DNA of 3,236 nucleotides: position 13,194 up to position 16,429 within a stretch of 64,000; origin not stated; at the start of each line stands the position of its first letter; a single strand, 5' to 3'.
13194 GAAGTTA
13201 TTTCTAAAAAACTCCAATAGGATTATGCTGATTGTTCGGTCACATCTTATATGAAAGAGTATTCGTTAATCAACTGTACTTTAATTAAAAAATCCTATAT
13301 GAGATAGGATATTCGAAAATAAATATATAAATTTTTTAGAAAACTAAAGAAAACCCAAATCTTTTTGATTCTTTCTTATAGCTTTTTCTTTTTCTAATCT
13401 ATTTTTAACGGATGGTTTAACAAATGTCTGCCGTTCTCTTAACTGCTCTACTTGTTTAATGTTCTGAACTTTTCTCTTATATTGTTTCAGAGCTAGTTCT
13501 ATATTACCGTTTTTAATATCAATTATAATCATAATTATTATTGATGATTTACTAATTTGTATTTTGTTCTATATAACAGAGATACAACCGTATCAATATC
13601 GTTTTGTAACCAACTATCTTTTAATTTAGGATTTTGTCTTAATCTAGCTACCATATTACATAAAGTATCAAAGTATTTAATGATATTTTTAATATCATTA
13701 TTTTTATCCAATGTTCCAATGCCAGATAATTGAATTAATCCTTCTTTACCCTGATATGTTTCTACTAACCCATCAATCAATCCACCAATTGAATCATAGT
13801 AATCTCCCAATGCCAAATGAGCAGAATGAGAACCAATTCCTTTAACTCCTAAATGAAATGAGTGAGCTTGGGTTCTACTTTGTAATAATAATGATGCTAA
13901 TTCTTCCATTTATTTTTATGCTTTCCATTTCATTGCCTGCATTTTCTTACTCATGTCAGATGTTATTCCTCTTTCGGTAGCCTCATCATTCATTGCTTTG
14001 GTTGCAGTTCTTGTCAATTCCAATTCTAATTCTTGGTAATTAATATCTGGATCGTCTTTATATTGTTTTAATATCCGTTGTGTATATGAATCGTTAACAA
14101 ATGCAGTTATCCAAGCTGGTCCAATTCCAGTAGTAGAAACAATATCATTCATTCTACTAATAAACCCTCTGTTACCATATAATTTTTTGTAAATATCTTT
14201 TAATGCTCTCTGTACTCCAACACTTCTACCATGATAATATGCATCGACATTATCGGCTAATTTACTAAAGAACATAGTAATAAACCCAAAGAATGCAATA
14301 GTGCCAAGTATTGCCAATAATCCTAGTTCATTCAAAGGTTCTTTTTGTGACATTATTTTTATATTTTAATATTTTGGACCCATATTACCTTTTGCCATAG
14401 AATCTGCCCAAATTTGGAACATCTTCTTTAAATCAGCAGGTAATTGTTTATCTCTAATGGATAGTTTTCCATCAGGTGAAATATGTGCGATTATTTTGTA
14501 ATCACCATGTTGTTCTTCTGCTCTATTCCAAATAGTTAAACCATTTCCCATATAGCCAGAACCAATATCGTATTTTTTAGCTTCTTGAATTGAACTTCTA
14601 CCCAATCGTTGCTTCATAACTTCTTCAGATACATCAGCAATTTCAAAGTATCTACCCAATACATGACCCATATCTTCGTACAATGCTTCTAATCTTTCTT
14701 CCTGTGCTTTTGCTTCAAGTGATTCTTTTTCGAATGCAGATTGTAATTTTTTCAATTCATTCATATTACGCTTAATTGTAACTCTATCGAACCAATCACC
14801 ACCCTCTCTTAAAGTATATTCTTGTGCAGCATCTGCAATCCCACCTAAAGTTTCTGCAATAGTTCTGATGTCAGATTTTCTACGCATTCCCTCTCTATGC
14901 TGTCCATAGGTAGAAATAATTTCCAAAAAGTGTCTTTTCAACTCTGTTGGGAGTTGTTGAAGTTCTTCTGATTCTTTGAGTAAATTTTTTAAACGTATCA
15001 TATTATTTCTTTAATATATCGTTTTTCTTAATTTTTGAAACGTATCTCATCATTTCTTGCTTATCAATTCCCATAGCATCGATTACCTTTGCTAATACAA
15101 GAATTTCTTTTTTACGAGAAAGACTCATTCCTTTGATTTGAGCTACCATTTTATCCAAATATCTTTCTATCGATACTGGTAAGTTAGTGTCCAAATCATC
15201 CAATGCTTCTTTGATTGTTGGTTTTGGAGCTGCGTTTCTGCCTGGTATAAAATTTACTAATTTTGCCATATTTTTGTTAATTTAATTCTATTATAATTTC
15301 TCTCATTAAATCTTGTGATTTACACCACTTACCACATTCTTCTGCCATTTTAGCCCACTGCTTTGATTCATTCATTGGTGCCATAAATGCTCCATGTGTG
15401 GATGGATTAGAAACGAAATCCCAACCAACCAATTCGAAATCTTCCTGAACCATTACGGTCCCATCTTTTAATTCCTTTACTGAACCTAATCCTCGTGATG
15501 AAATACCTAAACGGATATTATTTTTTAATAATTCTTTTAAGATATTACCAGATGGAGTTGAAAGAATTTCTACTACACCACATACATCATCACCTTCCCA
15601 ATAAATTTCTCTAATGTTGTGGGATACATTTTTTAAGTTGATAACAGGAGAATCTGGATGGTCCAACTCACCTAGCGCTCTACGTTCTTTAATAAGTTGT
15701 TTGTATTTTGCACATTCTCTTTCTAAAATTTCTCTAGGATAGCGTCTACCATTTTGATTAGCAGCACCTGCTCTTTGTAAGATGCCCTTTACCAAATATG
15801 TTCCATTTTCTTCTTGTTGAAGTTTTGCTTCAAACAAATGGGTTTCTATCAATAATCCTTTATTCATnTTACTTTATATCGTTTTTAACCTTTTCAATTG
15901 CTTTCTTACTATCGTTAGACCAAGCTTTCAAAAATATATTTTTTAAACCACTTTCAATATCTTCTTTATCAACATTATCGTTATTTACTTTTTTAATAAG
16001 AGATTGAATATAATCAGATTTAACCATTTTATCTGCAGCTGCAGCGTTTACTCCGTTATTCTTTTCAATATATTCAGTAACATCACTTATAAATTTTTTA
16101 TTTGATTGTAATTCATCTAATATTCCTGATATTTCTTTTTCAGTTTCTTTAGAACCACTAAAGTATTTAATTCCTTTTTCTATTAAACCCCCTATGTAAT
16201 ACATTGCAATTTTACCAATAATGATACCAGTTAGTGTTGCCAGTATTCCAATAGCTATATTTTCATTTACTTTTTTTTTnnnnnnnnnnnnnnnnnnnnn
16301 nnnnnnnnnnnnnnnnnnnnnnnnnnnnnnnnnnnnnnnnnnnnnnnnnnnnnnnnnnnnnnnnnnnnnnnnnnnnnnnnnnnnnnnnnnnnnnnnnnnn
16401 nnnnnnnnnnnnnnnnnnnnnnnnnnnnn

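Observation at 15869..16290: Slippery A11 / A-AAA-AAG site fusing a head protein to a membrane-anchored module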

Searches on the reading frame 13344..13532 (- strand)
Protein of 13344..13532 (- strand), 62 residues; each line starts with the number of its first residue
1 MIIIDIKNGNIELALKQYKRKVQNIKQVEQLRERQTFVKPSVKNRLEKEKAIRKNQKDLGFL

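Call 73: search_protein_families(library=phrogs, proteins=[window:13344-13532:-], max_evalue=0.1)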
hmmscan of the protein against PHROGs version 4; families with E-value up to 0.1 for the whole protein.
window:13344-13532:- (62 aa): 2 families
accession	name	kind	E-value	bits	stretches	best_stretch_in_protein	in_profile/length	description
phrog_21469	-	moron, auxiliary metabolic gene and host takeover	3.2e-07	31.4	1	3-58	4-59/71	ribosomal protein S21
phrog_1152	-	lysis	0.05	14.6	1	8-57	33-81/127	Rz-like spanin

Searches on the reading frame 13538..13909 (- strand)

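Call 7: search_protein_families(library=phrogs, proteins=[window:13538-13909:-], max_evalue=0.01)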
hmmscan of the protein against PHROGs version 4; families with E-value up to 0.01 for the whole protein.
window:13538-13909:- (123 aa): 2 families
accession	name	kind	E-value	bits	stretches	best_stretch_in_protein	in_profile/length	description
phrog_858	-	transcription regulation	7.2e-17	63.1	1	2-120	16-126/129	starvation-inducible transcriptional regulator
phrog_3636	-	DNA, RNA and nucleotide metabolism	0.00074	20.7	1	1-50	12-61/149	DNA binding protein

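Call 8: search_protein_families(library=pfam, proteins=[window:13538-13909:-], max_evalue=0.01)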
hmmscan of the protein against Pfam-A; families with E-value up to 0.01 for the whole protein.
window:13538-13909:- (123 aa): 1 family
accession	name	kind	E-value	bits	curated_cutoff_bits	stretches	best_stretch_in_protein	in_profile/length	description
PF19174.5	DUF5856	-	9.5e-13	49.5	34.6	1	27-119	6-94/94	Family of unknown function (DUF5856)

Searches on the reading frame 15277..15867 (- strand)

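Call 7: search_protein_families(library=phrogs, proteins=[window:15277-15867:-], max_evalue=0.01)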
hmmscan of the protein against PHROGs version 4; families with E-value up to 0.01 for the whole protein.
window:15277-15867:- (196 aa): 2 families
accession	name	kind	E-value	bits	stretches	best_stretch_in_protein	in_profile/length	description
phrog_207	-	head and packaging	1.3e-53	183.7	1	14-174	30-191/519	head maturation protease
phrog_3014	-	head and packaging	1.9e-12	48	1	14-172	19-202/266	head maturation protease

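Call 8: search_protein_families(library=pfam, proteins=[window:15277-15867:-], max_evalue=0.01)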
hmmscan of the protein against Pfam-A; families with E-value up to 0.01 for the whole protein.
window:15277-15867:- (196 aa): 2 families
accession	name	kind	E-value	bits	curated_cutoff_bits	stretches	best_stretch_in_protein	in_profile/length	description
PF03420.18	Peptidase_S77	-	1.7e-29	103.2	27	1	12-169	26-197/198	Prohead core protein serine protease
PF20034.4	Peptidase_S80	-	2e-05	24.4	23.4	1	14-168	13-191/229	Peptidase S80 family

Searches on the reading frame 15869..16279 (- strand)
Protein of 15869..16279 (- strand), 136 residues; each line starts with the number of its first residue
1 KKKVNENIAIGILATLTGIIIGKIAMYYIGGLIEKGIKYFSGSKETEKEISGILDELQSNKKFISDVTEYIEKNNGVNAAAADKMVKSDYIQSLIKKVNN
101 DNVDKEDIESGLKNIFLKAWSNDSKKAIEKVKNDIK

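Call 7: search_protein_families(library=phrogs, proteins=[window:15869-16279:-], max_evalue=0.01)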
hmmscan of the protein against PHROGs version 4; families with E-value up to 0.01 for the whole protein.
window:15869-16279:- (136 aa): 0 families

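Call 8: search_protein_families(library=pfam, proteins=[window:15869-16279:-], max_evalue=0.01)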
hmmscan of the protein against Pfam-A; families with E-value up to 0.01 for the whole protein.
window:15869-16279:- (136 aa): 2 families
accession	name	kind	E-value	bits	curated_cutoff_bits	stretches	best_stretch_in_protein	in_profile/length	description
PF25632.1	Fusello_VP2_Capsid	-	0.0047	17.7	27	1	67-117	14-64/74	Fusellovirus capsid protein VP2 family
PF09335.16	VTT_dom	-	0.0072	17.2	33.9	0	9-54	17-63/123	VTT domain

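Call 28: search_dna_similar(query=window:15869-16279:-, collection=phages, mode=protein, max_evalue=0.01, max_rows=25)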
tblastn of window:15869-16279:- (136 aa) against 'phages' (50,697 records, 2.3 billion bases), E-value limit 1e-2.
No match.

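Call 32: predict_structure(alignment_id=A1)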
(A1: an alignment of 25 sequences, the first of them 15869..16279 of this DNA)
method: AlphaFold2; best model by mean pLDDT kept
length: 136 residues; sequences in the alignment: 25
mean_pLDDT: 84.3   pTM: 0.77
mean pLDDT of the five models: 84.3, 84.2, 82.7, 76.3, 73.5
residues with pLDDT >= 90: 67; 70-90: 50; 50-70: 10; < 50: 9
segments of 3 or more residues with pLDDT < 50: 1-4
pLDDT, mean of each block of 10 residues (from residue 1): 47 60 84 88 94 92 89 88 95 95 95 95 81 74
secondary structure, 60 per line:
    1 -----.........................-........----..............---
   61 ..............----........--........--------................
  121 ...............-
elements in order: H6-30 H32-39 H44-57 H61-74 H79-86 H89-96 H105-135

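Call 36: fold_search(model_id=the predicted structure, library=viral)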
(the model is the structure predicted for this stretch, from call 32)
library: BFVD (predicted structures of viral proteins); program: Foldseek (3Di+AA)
matches with E <= 10: 500; with E <= 0.001: 1
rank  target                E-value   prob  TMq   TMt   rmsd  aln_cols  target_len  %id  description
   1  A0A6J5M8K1            5.4e-07  1.00  0.78  0.55   3.0       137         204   39  Uncharacterized protein [uncultured Caudovirales phage]
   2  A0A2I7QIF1            1.1e-01  0.66  0.30  0.33  10.8       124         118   14  (no name in the UniProt tables at hand)
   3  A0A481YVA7            2.4e-01  0.23  0.25  0.22  14.6       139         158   12  Uncharacterized protein [Marseillevirus LCMAC103]
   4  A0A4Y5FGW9            2.5e-01  0.38  0.29  0.23  10.0       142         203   17  (no name in the UniProt tables at hand)
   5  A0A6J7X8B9            2.8e-01  0.18  0.24  0.21  10.7       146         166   11  Uncharacterized protein [uncultured Caudovirales phage]
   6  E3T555                3.3e-01  0.33  0.28  0.18  12.9       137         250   14  Uncharacterized protein [Cafeteria roenbergensis virus (strain BV-PW1)]
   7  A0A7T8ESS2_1          3.7e-01  0.23  0.24  0.07   8.4       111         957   22  (no name in the UniProt tables at hand)
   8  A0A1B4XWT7            3.9e-01  0.09  0.17  0.16  14.1       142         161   14  Uncharacterized protein [Tenacibaculum phage pT24]
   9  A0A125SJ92            4.1e-01  0.72  0.46  0.46   8.1       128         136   15  (no name in the UniProt tables at hand)
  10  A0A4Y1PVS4            4.3e-01  0.16  0.24  0.20  14.5       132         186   20  (no name in the UniProt tables at hand)
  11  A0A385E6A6            4.5e-01  0.44  0.31  0.28   9.6       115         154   16  (no name in the UniProt tables at hand)
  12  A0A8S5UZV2            4.5e-01  0.33  0.29  0.36   6.8       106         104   15  Uncharacterized protein [Siphoviridae sp. ctJT77]
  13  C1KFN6                4.5e-01  0.33  0.35  0.32   9.0       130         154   14  Putative holin [Lactobacillus phage Lb338-1]
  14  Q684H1                4.5e-01  0.16  0.25  0.15  12.3       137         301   18  (no name in the UniProt tables at hand)
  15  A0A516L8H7            4.8e-01  0.30  0.28  0.33   9.2       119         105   10  (no name in the UniProt tables at hand)
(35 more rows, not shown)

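Call 37: find_homologous_proteins(query=window:15869-16279:-, max_evalue=0.001)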
Query window:15869-16279:- (136 aa): 55 proteins with E <= 0.001 among 246 candidates. Only proteins of 74 to 238 residues were searched: fused or split forms outside these lengths cannot appear, so this answer is no evidence that the protein stands alone or is whole; find_related_loci, which searches DNA, has no such limit.
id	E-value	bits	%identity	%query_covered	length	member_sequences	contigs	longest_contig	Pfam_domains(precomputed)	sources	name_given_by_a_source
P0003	4.3e-71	255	93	100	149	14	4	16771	-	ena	-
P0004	8.5e-66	238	88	100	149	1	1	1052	-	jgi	jgi:SOS response regulatory protein OraA/RecX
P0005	6.0e-65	235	85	100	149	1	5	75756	-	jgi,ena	jgi:SOS response regulatory protein OraA/RecX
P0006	6.0e-65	235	85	100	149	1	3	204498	-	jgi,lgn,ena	jgi:SOS response regulatory protein OraA/RecX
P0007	7.7e-65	234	85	100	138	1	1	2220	-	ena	-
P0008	8.0e-65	234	85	100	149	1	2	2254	-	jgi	jgi:SOS response regulatory protein OraA/RecX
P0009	8.9e-65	234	85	100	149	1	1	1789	-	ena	-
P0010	8.9e-65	234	85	100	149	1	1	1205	-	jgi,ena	jgi:SOS response regulatory protein OraA/RecX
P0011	1.5e-64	234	85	100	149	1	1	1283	-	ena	-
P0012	2.7e-64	233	85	100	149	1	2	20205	-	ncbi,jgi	jgi:SOS response regulatory protein OraA/RecX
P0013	3.0e-64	233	85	100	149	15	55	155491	-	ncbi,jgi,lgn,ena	jgi:SOS response regulatory protein OraA/RecX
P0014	4.6e-64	232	85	100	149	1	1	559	-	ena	-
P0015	6.1e-64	232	85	100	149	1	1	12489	-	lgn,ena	-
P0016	6.4e-64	231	85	100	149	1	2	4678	-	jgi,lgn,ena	-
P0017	7.5e-64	231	85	100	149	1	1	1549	-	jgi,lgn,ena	jgi:SOS response regulatory protein OraA/RecX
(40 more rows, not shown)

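Call 41: find_related_loci(query=A1, collection=viral_contigs, flank=1500)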
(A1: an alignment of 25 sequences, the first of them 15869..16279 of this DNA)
Query A1 (136 aa) in viral_contigs; peptide patterns used: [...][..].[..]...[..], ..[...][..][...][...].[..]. (x = any residue, [..] = any of these).
559 stretches matched a pattern (row limit reached: there are more); 96 encode a relative of the query (tblastn E <= 1e-3); the best 80 are kept; 80 distinct loci.
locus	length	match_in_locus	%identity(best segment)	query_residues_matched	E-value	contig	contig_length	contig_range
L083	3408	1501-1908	92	1-136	2e-76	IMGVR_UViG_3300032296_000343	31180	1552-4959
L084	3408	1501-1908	85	1-136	2e-70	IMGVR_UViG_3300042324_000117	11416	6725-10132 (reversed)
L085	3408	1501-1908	85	1-136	2e-70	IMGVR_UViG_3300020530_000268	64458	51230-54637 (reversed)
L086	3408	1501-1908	85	1-136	2e-70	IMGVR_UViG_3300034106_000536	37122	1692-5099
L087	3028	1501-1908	85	1-136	1e-70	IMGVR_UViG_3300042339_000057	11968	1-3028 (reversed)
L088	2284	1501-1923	50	1-136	2e-38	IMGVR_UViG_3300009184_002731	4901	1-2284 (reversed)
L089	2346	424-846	50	1-136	2e-37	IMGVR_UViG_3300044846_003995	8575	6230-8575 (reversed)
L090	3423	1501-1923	50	1-136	2e-37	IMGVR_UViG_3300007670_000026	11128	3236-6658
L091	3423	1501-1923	50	1-136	2e-37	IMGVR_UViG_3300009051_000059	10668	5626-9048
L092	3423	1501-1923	50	1-136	2e-37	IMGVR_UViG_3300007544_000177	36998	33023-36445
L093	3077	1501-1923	48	1-136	8e-35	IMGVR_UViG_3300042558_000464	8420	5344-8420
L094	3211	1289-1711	48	1-136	1e-34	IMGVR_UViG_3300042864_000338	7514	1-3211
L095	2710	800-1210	47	1-136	3e-34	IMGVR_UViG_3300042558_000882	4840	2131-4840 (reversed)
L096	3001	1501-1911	47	1-136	4e-34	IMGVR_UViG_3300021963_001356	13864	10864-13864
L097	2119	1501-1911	46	1-136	1e-33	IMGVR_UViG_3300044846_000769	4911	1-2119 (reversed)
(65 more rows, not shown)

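Call 57: fold_search(model_id=the predicted structure, library=pdb)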
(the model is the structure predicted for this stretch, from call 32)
No match with E <= 0.001 here; weaker rows may still be real.
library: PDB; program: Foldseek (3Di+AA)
matches with E <= 10: 500; with E <= 0.001: 0
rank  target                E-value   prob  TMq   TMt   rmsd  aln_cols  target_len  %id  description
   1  6elu_J                3.7e-01  0.57  0.42  0.35  11.7       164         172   12  Structure of Serum Resistance Associated protein from T. b. rhodesiense (released 2018-01-24)
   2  6elu_D                5.2e-01  0.54  0.43  0.38  12.5       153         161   13  Structure of Serum Resistance Associated protein from T. b. rhodesiense (released 2018-01-24)
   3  6qo1_A                5.5e-01  0.12  0.22  0.18  14.0       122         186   21  Crystal structure of Borrelia (Borreliella) burgdorferi outer surface protein BBA69 (released 2019-06-26)
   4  5iz2_B                6.8e-01  0.16  0.28  0.29  13.6       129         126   11  Crystal structure of the N. clavipes spidroin NTD at pH 6.5 (released 2016-07-27)
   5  2vzb_A                7.6e-01  0.16  0.27  0.23  16.5       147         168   10  A Dodecameric Thioferritin in the Bacterial Domain, Characterization of the Bacterioferritin-Related Protein from Bact (released 2009-11-17)
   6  5woy_MODEL_1_A        7.6e-01  0.25  0.29  0.19   7.5       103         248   20  NMR solution structure of Enzyme I (nEIt) protein using two 4D-spectra (released 2018-02-07)
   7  8snb_6Q               8.0e-01  0.12  0.25  0.19  13.4       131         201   14  atomic model of sea urchin sperm doublet microtubule (48-nm periodicity) (released 2023-06-28)
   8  2etd                  8.4e-01  0.08  0.20  0.20  13.7       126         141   17  Crystal structure of a lema protein (tm0961) from thermotoga maritima msb8 at 2.28 A resolution (released 2005-11-15)
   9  8cxb_f                8.4e-01  0.14  0.26  0.19  16.1       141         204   13  Human PA28-20S (PA28-4a3b) (released 2022-11-02)
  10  2vjh_B                9.9e-01  0.07  0.19  0.16  16.5       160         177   14  The structure of Phycoerythrin from Gloeobacter violaceus (released 2008-03-25)
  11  7dms                  9.9e-01  0.11  0.21  0.29  12.2       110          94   12  A Fe(II)-binding effector of Yersinia pseudotuberculosis (released 2021-12-08)
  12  1x90_A                1.0e+00  0.16  0.27  0.26   9.5       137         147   14  Crystal structure of mutant form B of a pectin methylesterase inhibitor from Arabidopsis (released 2004-12-28)
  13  7drw_L                1.0e+00  0.08  0.21  0.16  16.4       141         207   13  Bovine 20S immunoproteasome in complex with two human PA28alpha-beta activators (released 2021-01-20)
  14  7pi6_A                1.0e+00  0.08  0.25  0.16  24.0       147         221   19  Trypanosoma brucei ISG65 bound to human complement C3d (released 2022-07-27)
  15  3kaw_A                1.1e+00  0.13  0.20  0.25   9.2        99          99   12  Crystal Structure of PA2107 PROTEIN from Pseudomonas aeruginosa, Northeast Structural Genomics Consortium Target PaR19 (released 2009-10-27)
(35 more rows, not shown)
